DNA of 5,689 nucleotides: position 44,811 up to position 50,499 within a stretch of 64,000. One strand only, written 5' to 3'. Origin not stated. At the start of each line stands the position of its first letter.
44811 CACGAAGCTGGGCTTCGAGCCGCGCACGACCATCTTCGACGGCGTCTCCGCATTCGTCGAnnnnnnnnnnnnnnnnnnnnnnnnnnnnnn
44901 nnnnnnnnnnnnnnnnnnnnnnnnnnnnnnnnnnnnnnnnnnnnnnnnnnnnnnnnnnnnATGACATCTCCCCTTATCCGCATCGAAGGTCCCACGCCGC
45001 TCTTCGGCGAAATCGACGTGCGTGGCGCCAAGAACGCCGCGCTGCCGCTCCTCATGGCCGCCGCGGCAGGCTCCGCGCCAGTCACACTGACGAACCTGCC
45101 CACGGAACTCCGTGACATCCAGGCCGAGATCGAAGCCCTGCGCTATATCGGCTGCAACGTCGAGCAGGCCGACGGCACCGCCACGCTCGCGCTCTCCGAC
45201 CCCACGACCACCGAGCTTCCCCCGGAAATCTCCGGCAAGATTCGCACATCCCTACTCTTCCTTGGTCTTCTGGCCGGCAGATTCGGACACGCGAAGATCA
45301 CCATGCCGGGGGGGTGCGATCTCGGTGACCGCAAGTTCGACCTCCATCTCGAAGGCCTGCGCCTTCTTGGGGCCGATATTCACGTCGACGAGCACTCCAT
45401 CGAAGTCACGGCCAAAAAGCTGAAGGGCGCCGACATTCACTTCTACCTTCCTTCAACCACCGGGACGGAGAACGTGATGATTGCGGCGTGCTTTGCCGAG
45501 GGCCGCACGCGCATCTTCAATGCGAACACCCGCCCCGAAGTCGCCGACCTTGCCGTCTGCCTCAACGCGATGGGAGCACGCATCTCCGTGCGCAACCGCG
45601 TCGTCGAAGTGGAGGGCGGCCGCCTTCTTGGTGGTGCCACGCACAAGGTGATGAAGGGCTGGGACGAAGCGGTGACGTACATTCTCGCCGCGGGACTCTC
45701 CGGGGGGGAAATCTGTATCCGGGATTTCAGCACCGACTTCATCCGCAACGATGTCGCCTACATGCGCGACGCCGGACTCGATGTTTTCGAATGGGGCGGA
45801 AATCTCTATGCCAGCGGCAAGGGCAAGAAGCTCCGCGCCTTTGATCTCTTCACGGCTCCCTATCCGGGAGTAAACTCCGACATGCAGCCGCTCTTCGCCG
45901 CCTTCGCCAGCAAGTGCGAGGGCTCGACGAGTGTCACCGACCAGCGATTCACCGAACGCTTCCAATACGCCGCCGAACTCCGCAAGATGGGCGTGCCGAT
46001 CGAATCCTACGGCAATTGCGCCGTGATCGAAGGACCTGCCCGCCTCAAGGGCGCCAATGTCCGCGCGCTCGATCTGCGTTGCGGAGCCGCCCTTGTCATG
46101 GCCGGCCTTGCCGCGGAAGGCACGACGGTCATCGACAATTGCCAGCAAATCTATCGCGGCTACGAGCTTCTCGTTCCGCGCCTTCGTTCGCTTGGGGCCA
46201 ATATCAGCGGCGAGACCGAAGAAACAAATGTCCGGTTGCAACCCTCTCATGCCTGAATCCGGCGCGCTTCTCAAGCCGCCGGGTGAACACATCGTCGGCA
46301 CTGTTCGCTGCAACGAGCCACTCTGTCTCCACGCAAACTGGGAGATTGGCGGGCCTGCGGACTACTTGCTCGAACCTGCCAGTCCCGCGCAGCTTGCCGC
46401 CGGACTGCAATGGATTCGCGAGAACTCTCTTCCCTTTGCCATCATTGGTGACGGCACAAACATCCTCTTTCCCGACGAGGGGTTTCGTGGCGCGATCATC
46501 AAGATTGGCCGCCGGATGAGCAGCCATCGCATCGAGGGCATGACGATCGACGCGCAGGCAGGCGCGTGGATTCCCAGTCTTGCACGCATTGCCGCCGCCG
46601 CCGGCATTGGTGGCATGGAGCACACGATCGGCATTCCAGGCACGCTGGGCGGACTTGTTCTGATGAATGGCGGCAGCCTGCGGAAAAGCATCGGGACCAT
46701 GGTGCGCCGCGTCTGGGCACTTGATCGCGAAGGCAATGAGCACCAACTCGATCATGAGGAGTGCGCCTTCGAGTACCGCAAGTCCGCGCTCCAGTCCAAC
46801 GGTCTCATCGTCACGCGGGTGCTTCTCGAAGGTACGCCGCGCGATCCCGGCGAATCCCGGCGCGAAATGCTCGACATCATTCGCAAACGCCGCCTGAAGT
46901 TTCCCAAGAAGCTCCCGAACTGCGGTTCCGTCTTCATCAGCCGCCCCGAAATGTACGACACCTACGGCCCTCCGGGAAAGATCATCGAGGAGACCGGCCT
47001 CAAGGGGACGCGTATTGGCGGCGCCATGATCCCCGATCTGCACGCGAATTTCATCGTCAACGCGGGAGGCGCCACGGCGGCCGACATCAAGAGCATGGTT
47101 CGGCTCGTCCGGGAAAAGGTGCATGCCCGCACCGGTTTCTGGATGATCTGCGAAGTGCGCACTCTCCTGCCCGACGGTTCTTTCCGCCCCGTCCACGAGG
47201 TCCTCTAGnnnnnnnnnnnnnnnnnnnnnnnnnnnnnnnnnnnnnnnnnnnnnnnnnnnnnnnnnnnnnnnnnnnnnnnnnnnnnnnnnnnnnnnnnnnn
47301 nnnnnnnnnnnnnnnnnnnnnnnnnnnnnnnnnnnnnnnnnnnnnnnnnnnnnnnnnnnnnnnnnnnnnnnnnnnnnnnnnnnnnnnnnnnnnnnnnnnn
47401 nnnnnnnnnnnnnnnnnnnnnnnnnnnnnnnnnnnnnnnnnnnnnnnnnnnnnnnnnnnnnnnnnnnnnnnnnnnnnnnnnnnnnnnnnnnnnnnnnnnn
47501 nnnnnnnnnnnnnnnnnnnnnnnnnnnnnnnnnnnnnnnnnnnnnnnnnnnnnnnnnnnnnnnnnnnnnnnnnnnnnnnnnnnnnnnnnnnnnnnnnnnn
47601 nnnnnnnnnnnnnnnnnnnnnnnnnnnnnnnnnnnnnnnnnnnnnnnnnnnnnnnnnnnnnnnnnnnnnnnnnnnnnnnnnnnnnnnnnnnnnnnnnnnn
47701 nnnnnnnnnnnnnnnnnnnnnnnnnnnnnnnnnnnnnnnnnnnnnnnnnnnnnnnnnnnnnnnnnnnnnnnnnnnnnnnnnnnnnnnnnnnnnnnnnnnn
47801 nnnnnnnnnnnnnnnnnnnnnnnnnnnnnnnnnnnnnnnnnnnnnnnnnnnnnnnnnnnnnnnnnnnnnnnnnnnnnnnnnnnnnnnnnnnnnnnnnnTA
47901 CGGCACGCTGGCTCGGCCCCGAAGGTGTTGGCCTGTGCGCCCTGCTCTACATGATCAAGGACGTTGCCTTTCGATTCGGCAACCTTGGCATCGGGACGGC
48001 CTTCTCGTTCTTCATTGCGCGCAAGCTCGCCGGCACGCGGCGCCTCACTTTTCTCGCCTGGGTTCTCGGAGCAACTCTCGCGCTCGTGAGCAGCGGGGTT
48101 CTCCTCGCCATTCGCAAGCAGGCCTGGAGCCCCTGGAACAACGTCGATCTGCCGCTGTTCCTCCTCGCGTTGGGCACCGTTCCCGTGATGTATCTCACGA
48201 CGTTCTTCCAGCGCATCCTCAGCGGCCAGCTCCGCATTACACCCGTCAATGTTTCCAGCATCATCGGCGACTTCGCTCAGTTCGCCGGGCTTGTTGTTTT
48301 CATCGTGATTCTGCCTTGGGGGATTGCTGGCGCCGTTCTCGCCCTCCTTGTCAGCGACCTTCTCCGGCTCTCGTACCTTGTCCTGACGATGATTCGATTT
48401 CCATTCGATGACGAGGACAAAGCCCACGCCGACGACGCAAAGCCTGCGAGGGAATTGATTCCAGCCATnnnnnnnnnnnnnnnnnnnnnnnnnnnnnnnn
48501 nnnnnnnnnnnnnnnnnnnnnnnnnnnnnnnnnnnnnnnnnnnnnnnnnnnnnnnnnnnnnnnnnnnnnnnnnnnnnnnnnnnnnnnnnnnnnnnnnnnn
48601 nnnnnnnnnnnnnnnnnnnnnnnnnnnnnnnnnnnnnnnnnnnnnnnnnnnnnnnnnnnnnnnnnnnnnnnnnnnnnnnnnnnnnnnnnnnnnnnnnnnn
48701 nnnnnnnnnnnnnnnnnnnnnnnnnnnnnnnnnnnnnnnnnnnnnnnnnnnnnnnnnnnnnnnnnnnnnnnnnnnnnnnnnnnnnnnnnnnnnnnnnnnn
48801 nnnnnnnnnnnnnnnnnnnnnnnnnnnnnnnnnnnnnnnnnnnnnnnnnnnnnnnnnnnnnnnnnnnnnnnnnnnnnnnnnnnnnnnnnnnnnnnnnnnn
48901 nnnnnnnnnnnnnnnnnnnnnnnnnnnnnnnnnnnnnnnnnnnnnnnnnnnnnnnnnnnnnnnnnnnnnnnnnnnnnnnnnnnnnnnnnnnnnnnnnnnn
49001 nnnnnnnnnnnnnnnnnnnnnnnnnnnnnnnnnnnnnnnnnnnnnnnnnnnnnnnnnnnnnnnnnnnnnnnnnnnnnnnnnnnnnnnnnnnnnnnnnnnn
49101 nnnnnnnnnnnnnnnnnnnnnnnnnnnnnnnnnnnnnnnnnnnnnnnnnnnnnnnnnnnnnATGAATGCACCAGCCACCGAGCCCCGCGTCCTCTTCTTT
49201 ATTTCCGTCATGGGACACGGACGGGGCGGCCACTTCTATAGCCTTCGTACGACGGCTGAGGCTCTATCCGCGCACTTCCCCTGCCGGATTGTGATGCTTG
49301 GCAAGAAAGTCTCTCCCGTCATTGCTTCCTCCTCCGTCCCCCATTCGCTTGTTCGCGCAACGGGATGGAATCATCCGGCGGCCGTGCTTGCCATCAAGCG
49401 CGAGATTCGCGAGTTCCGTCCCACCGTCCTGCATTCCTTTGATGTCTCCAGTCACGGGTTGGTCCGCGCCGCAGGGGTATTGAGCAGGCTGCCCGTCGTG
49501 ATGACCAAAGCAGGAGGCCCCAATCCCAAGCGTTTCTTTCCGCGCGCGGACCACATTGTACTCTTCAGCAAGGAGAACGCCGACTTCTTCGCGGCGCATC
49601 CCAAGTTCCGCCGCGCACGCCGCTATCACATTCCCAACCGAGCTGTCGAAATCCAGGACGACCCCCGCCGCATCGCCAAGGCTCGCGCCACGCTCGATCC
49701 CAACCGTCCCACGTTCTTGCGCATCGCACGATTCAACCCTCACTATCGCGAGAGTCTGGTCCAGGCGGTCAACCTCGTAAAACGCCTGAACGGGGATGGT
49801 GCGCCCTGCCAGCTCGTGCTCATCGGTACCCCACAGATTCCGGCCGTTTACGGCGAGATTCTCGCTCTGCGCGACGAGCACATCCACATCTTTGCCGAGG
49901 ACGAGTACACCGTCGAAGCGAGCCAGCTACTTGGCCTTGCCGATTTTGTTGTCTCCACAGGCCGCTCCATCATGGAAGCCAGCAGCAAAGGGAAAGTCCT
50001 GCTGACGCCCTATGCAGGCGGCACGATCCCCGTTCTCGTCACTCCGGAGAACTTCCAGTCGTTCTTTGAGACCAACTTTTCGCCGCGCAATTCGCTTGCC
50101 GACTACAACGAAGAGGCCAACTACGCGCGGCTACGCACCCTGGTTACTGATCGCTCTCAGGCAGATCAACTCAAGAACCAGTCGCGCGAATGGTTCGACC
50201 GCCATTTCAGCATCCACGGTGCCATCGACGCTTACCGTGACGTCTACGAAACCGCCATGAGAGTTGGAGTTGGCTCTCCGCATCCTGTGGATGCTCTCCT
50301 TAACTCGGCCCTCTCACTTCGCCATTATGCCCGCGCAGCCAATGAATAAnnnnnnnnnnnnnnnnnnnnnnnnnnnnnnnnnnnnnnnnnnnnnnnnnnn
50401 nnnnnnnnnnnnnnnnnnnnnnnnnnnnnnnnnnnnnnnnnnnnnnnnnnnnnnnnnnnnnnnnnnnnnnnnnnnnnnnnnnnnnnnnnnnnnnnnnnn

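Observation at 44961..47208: Dedicated MurA-MurB paralog pair embedded in a Wzx/Wzy polysaccharide cluster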

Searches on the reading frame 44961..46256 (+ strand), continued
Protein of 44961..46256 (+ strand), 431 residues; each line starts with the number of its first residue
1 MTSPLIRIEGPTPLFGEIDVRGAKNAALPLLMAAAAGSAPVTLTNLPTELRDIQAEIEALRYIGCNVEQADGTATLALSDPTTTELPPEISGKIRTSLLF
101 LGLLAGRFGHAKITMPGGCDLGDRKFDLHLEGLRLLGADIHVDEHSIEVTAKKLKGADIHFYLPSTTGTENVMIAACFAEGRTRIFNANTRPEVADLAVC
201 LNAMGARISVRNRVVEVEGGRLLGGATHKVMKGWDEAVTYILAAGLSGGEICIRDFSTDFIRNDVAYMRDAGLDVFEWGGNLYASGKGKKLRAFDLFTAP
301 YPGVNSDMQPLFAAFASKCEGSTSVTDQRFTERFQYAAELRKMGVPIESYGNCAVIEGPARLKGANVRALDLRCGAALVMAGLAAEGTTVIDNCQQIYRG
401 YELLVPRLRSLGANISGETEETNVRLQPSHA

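Call 85: search_protein_representatives(protein=window:44961-46256:+)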
Query: 431 residues. Proteins with E-value up to 0.001 (for the whole library): 14262; up to 1e-10: 6915; up to 1e-30: 2089. The best 150 are listed.
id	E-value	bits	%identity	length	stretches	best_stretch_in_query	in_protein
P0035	2.3e-181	620.0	66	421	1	8-417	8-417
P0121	4.5e-124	431.3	50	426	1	8-415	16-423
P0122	1.1e-123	430.0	51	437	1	7-415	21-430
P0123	1.1e-113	397.0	49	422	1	5-418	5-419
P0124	4.0e-109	382.0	48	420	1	7-415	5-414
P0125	1.2e-107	377.1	49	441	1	8-416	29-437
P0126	1.9e-105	369.9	45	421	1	8-415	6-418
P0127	2.3e-104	366.4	43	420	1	6-420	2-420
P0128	4.9e-97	342.2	44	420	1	7-416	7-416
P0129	1.5e-90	320.8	42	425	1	9-424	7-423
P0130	4.3e-89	316.1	43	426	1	7-415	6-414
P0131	1.3e-88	314.5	53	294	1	132-416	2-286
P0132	2.1e-84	300.6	42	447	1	8-428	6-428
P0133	3.2e-82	293.4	40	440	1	7-422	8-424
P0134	4.5e-82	292.9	39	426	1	7-416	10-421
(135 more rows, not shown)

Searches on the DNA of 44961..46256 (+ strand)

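Call 38: search_dna_similar(query=L034:6001-7239:+, collection=ecoli_genomes, mode=distant, max_rows=15)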
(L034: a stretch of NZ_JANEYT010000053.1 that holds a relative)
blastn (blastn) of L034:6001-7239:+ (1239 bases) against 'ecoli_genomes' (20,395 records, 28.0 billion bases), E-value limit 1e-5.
No match.

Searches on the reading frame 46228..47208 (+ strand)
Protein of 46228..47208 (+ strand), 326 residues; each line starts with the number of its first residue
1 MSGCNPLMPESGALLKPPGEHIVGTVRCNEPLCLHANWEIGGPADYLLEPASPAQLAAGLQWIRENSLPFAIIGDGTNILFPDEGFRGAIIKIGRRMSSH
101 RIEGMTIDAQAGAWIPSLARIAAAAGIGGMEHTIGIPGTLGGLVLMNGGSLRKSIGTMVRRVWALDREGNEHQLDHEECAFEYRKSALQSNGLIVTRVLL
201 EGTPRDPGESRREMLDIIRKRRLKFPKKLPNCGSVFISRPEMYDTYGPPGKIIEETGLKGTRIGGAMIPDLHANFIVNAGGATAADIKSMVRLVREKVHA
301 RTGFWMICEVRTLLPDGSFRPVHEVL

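Call 7: search_protein_families(library=pfam, proteins=[window:46228-47208:+])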
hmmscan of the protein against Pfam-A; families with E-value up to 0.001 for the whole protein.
window:46228-47208:+ (326 aa): 2 families
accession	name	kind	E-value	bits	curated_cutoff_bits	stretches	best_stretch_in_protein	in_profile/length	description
PF02873.21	MurB_C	-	1e-24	87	27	1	211-312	3-98/99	UDP-N-acetylenolpyruvoylglucosamine reductase, C-terminal domain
PF01565.28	FAD_binding_4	-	4e-17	62.7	26.4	1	45-170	2-134/139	FAD binding domain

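Call 8: search_protein_families(library=ncbifam, proteins=[window:46228-47208:+])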
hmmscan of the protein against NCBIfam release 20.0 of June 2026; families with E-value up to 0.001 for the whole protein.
window:46228-47208:+ (326 aa): 7 families
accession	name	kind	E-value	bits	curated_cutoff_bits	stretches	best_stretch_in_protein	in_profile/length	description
NF010480.0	PRK13905.1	equivalog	4e-82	275.5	259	1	23-313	13-298/303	UDP-N-acetylmuramate dehydrogenase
TIGR00179.1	murB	equivalog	1.1e-53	182.4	144.5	1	36-313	5-289/290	UDP-N-acetylmuramate dehydrogenase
NF011245.0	PRK14651.1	equivalog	5e-41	140.7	224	1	65-298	35-256/273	UDP-N-acetylmuramate dehydrogenase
NF011242.0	PRK14648.1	equivalog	2.2e-32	112.6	426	2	198-310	229-338/354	UDP-N-acetylmuramate dehydrogenase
NF010479.0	PRK13904.1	equivalog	1.6e-28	99.9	273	1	70-311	35-256/258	UDP-N-acetylmuramate dehydrogenase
NF000755.0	PRK00046.1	equivalog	1.1e-27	96.6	277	2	31-198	9-182/343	UDP-N-acetylmuramate dehydrogenase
NF010478.0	PRK13903.1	equivalog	4.2e-26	91.7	231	1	30-200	19-191/362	UDP-N-acetylmuramate dehydrogenase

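Call 14: search_solved_structures(query=window:46228-47208:+, show_alignments=3)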
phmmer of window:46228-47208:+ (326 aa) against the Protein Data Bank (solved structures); distinct sequences matched with E-value up to 0.001: 13.
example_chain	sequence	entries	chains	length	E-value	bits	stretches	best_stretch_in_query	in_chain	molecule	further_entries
4pyt_A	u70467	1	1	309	2.9e-44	155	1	23-310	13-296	UDP-N-acetylenolpyruvoylglucosamine reductase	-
1hsk_A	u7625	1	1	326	6.2e-40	140.7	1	26-313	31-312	UDP-N-ACETYLENOLPYRUVOYLGLUCOSAMINE REDUCTASE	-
3tx1_A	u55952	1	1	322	4.4e-38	134.6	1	25-311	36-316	UDP-N-acetylenolpyruvoylglucosamine reductase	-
9dtk_A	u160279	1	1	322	2.5e-37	132.2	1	39-313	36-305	UDP-N-acetylenolpyruvoylglucosamine reductase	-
2gqt_A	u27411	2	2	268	3.1e-33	118.7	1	63-299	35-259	UDP-N-Acetylenolpyruvylglucosamine Reductase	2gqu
7orz_A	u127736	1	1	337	2.6e-18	69.7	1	51-205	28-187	UDP-N-acetylenolpyruvoylglucosamine reductase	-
7osq_A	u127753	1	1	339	2.6e-18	69.6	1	51-205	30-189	UDP-N-acetylenolpyruvoylglucosamine reductase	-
4jay_A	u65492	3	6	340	2.6e-18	69.6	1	51-205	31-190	UDP-N-acetylenolpyruvoylglucosamine reductase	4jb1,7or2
1mbb_A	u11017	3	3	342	2.6e-13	53.2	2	51-188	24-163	URIDINE DIPHOSPHO-N-ACETYLENOLPYRUVYLGLUCOSAMINE REDUCTASE | UDP-N-acetylenolpyruvoylglucosamine reductase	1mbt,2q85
2mbr_A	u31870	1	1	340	2.6e-13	53.2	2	52-188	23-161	URIDINE DIPHOSPHO-N-ACETYLENOLPYRUVYLGLUCOSAMINE REDUCTASE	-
1uxy_A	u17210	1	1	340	2.7e-13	53.2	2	52-188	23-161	URIDINE DIPHOSPHO-N-ACETYLENOLPYRUVYLGLUCOSAMINE REDUCTASE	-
3i99_A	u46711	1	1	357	5e-13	52.3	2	66-189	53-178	UDP-N-acetylenolpyruvoylglucosamine reductase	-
5jzx_A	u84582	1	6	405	6.5e-13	51.9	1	72-202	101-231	UDP-N-acetylenolpyruvoylglucosamine reductase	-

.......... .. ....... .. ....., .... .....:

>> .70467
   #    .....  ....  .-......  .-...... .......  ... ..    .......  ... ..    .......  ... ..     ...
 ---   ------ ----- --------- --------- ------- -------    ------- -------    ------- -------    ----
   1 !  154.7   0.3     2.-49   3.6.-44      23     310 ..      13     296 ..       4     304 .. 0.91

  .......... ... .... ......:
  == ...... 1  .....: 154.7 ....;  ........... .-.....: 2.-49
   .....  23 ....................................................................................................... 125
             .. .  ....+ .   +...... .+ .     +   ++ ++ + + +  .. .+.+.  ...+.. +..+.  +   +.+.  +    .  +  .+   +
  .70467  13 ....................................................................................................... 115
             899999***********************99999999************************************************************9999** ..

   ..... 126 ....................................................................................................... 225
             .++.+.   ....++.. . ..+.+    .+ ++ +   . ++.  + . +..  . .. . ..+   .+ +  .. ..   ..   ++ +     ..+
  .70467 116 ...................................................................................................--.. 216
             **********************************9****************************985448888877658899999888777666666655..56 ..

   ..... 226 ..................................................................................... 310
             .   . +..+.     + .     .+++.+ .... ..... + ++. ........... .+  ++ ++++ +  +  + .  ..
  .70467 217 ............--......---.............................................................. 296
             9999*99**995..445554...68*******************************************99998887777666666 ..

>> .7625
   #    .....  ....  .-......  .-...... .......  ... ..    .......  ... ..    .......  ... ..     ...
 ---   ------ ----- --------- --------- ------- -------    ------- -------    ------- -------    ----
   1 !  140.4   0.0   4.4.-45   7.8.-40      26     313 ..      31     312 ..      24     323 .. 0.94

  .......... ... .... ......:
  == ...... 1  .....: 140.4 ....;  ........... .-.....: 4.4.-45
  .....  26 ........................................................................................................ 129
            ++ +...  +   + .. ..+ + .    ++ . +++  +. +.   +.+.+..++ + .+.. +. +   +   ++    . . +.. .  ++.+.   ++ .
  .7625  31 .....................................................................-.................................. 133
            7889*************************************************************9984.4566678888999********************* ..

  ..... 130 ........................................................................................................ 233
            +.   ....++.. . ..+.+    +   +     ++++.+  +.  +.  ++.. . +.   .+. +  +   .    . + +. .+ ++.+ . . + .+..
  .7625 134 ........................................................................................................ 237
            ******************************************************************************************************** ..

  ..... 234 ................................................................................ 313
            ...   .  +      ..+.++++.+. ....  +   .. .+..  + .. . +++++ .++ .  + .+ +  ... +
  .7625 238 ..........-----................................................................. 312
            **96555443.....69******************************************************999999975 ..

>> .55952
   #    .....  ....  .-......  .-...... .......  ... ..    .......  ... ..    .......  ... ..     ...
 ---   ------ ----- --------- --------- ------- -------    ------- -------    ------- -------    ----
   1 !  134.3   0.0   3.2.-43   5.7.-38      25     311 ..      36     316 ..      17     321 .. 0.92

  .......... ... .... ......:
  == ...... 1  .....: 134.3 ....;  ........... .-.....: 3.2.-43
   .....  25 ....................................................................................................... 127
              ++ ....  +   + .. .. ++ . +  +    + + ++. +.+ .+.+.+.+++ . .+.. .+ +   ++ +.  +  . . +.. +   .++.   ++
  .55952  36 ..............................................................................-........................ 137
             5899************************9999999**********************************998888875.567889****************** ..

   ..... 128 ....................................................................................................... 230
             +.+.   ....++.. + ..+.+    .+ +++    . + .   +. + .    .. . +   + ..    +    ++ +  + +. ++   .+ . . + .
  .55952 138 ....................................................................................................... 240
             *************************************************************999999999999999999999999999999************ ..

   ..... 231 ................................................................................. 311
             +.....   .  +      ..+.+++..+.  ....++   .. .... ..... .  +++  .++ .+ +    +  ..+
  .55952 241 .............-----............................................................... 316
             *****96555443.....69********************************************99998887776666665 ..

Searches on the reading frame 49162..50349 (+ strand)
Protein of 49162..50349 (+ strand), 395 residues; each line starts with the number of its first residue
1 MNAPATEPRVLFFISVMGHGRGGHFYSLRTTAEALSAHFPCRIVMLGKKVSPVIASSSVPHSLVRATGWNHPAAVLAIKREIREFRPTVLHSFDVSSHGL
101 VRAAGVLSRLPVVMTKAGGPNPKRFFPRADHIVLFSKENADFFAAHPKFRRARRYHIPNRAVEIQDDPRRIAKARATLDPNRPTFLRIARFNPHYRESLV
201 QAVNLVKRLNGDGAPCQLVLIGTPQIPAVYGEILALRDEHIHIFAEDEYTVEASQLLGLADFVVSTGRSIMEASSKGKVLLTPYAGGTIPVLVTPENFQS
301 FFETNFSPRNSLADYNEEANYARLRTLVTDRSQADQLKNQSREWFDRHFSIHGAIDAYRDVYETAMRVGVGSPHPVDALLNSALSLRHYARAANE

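Call 84: search_protein_families(library=pfam, proteins=[window:49162-50349:+], max_evalue=0.01)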
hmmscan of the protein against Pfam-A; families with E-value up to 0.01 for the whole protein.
window:49162-50349:+ (395 aa): 2 families
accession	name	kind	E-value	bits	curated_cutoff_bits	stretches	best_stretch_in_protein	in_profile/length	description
PF13439.12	Glyco_transf_4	-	3.6e-05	24.3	28.5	1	56-159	43-164/170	Glycosyltransferase Family 4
PF13579.12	Glyco_trans_4_4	-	0.0023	18.7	29.7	0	66-160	50-136/158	Glycosyl transferase 4-like domain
